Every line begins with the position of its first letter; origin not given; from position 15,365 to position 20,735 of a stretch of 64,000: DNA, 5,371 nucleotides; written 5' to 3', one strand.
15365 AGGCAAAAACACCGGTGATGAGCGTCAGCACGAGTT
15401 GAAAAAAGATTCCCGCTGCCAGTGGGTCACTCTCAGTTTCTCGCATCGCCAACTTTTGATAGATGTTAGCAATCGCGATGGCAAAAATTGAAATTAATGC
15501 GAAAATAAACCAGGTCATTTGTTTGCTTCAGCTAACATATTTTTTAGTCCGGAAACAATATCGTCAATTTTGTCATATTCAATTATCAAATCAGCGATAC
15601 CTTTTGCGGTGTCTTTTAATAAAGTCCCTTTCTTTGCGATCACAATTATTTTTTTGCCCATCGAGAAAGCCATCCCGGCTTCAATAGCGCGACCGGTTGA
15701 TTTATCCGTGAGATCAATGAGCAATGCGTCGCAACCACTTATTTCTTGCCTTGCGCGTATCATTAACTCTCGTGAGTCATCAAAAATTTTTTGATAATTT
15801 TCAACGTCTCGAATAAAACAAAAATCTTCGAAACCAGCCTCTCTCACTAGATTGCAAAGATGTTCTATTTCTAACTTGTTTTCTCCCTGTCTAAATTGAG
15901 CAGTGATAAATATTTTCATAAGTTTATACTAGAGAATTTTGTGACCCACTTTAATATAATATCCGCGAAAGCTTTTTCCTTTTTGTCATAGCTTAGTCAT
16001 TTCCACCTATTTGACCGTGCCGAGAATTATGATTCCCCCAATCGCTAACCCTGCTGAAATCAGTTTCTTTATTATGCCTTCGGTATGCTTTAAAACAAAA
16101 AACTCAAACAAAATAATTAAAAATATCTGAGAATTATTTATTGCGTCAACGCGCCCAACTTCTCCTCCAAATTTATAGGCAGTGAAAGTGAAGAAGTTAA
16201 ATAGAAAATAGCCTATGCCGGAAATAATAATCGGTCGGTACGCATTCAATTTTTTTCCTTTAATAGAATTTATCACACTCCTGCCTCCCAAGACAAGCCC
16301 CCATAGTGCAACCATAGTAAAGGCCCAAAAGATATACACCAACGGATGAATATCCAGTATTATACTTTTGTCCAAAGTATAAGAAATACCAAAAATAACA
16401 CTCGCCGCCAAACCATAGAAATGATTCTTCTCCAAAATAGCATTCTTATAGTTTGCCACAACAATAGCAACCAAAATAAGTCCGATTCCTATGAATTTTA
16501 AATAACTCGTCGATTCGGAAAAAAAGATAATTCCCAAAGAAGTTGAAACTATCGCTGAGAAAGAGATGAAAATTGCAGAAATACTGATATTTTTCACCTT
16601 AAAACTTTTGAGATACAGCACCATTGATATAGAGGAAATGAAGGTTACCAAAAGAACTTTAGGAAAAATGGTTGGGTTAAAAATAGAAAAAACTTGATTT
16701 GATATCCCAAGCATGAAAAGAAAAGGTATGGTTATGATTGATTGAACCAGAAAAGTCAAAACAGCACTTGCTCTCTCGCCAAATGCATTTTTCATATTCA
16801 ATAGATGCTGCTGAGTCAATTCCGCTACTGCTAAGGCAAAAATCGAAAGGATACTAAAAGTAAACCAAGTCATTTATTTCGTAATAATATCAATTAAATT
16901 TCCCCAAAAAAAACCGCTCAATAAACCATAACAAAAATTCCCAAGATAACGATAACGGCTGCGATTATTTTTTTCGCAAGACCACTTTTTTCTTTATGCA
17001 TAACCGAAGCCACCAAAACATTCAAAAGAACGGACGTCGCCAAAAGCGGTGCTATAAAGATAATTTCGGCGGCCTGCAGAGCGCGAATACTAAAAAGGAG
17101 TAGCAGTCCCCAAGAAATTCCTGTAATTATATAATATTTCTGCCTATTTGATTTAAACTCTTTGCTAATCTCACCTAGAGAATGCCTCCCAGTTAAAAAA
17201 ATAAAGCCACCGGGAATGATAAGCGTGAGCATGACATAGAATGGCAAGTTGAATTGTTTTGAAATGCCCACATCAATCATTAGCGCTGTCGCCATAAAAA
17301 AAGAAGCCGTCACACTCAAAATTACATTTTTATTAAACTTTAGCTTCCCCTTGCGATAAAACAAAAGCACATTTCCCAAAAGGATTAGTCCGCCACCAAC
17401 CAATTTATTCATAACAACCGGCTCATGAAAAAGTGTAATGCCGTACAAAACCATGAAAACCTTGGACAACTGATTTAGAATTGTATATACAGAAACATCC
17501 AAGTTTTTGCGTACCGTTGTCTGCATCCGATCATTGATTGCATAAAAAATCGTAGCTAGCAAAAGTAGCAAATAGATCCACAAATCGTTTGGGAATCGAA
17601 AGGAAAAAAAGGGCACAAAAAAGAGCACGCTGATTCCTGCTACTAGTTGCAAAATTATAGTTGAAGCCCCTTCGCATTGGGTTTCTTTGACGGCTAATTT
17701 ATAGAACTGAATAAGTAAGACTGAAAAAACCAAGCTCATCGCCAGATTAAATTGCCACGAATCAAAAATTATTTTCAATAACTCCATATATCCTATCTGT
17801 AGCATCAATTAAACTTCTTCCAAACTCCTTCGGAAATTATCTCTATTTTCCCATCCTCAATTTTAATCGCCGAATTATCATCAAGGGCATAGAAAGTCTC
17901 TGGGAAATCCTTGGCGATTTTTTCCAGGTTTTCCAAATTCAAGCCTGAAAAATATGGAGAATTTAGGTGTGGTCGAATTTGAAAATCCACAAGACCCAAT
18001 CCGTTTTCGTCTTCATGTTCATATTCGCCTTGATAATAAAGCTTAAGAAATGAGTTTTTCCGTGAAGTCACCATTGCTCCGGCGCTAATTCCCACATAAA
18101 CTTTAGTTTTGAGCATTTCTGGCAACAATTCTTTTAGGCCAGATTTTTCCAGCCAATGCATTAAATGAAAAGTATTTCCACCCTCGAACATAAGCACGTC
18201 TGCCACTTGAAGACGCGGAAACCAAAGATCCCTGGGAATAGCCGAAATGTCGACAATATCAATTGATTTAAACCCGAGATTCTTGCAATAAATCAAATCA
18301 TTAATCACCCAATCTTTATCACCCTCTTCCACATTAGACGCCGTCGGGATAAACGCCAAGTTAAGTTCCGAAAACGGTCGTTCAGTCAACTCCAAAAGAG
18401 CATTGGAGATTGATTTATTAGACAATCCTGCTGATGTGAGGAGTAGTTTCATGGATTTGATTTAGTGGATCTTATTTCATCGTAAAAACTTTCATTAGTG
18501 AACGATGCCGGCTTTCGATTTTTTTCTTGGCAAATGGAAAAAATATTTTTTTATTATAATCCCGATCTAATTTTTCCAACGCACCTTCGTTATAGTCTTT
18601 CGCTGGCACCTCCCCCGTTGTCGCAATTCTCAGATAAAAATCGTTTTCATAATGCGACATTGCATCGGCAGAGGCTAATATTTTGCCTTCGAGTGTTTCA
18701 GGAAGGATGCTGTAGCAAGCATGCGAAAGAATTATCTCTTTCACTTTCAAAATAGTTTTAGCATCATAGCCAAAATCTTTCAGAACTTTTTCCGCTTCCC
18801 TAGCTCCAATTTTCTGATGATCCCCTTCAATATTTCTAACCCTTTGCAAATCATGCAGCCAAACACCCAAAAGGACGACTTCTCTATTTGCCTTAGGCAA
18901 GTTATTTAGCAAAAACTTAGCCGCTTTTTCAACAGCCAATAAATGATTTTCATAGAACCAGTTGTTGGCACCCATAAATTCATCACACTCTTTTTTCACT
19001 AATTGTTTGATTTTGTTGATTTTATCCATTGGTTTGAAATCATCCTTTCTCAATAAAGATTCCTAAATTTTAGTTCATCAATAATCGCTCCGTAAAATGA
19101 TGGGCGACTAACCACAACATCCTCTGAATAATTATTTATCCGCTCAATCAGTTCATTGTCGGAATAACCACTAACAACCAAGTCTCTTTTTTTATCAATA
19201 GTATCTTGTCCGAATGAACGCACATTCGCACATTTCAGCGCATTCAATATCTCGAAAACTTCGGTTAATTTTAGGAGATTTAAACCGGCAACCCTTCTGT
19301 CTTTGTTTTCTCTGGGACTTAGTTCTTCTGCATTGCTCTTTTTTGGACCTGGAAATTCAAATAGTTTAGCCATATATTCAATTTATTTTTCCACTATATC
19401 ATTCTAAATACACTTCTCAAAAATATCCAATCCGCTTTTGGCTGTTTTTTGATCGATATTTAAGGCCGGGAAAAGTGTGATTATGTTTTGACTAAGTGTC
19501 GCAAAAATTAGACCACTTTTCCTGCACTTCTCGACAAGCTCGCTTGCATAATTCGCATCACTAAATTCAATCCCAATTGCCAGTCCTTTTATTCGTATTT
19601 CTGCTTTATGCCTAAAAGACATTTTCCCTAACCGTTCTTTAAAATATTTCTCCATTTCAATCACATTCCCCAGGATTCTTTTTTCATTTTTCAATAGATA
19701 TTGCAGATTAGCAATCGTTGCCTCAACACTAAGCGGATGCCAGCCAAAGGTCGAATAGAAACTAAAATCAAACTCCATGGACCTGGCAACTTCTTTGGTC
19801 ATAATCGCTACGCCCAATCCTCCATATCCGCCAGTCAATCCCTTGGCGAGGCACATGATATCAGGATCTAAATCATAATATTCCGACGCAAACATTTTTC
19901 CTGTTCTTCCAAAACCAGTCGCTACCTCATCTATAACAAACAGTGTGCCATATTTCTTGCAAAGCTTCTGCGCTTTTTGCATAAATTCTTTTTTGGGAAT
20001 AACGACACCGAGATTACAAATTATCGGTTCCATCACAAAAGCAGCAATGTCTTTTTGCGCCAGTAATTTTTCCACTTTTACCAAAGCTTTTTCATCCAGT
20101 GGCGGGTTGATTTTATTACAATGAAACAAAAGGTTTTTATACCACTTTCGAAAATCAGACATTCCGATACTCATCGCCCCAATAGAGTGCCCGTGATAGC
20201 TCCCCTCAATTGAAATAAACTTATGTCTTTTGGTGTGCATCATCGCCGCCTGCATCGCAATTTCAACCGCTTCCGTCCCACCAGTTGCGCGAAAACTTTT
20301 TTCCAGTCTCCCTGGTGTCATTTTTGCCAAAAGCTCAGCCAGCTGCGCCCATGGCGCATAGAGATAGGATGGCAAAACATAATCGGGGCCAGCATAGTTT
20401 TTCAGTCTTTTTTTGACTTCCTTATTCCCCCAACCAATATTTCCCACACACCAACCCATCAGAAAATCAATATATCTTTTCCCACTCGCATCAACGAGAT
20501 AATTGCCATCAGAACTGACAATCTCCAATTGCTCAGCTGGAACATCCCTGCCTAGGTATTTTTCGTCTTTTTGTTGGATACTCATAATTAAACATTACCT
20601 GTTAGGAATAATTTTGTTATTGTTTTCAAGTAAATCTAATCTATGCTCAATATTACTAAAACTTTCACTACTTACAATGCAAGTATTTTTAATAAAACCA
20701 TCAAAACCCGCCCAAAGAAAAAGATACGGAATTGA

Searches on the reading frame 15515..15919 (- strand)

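Call 75: search_protein_families(library=pfam, proteins=[window:15515-15919:-], max_evalue=0.001)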
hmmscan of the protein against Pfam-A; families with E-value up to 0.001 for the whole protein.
window:15515-15919:- (134 aa): 1 family
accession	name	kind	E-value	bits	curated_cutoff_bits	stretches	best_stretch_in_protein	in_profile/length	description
PF05014.21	Nuc_deoxyrib_tr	-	7.8e-06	26.5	28.8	1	9-97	9-99/117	Nucleoside 2-deoxyribosyltransferase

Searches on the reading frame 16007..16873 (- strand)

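Call 75: search_protein_families(library=pfam, proteins=[window:16007-16873:-], max_evalue=0.001)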
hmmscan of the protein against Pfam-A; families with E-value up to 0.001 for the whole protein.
window:16007-16873:- (288 aa): 1 family
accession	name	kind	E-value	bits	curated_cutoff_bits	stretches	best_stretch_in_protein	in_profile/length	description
PF00892.27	EamA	-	5.3e-12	46.6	28.2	2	152-284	5-133/135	EamA-like transporter family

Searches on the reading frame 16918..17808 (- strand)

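Call 75: search_protein_families(library=pfam, proteins=[window:16918-17808:-], max_evalue=0.001)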
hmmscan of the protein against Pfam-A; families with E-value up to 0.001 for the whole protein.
window:16918-17808:- (296 aa): 1 family
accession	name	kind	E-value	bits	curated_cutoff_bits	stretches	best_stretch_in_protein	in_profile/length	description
PF00892.27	EamA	-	3.6e-09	37.4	28.2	1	41-150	22-134/135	EamA-like transporter family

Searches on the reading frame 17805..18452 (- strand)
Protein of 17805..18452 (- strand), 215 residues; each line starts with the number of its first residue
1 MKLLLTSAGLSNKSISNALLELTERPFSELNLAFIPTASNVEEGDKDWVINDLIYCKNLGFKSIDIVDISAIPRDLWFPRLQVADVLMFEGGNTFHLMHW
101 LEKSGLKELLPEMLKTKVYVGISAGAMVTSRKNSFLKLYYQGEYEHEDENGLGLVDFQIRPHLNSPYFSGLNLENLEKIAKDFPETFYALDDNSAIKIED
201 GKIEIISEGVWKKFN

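Call 75: search_protein_families(library=pfam, proteins=[window:17805-18452:-], max_evalue=0.001)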
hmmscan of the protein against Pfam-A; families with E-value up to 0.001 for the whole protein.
window:17805-18452:- (215 aa): 1 family
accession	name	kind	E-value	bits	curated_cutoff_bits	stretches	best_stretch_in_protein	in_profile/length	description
PF03575.23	Peptidase_S51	-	7.7e-30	104.5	23.9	1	3-206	1-206/206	Peptidase family S51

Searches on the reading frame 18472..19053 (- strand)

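Call 75: search_protein_families(library=pfam, proteins=[window:18472-19053:-], max_evalue=0.001)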
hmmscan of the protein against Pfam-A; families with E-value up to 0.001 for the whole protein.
window:18472-19053:- (193 aa): 1 family
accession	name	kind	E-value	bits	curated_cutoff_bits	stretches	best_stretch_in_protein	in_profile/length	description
PF01966.28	HD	-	7.9e-09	36.3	22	1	35-132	2-113/116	HD domain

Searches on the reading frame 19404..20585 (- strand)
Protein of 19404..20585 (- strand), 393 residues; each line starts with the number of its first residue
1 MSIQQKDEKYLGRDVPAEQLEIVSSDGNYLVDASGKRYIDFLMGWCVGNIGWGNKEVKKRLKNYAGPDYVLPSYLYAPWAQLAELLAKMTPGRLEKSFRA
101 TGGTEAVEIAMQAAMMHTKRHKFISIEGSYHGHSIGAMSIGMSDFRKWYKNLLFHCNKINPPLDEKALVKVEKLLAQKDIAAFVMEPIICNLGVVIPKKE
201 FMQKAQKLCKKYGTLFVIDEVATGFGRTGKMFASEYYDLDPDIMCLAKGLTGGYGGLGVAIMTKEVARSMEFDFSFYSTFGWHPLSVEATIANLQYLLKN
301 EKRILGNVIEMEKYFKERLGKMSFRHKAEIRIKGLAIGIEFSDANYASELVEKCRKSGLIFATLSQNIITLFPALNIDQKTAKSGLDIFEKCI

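Call 75: search_protein_families(library=pfam, proteins=[window:19404-20585:-], max_evalue=0.001)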
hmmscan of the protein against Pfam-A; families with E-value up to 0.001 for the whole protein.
window:19404-20585:- (393 aa): 1 family
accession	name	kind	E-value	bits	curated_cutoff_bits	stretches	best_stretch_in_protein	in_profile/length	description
PF00202.27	Aminotran_3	-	2.2e-80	270.8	30.5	1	20-393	11-403/403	Aminotransferase class-III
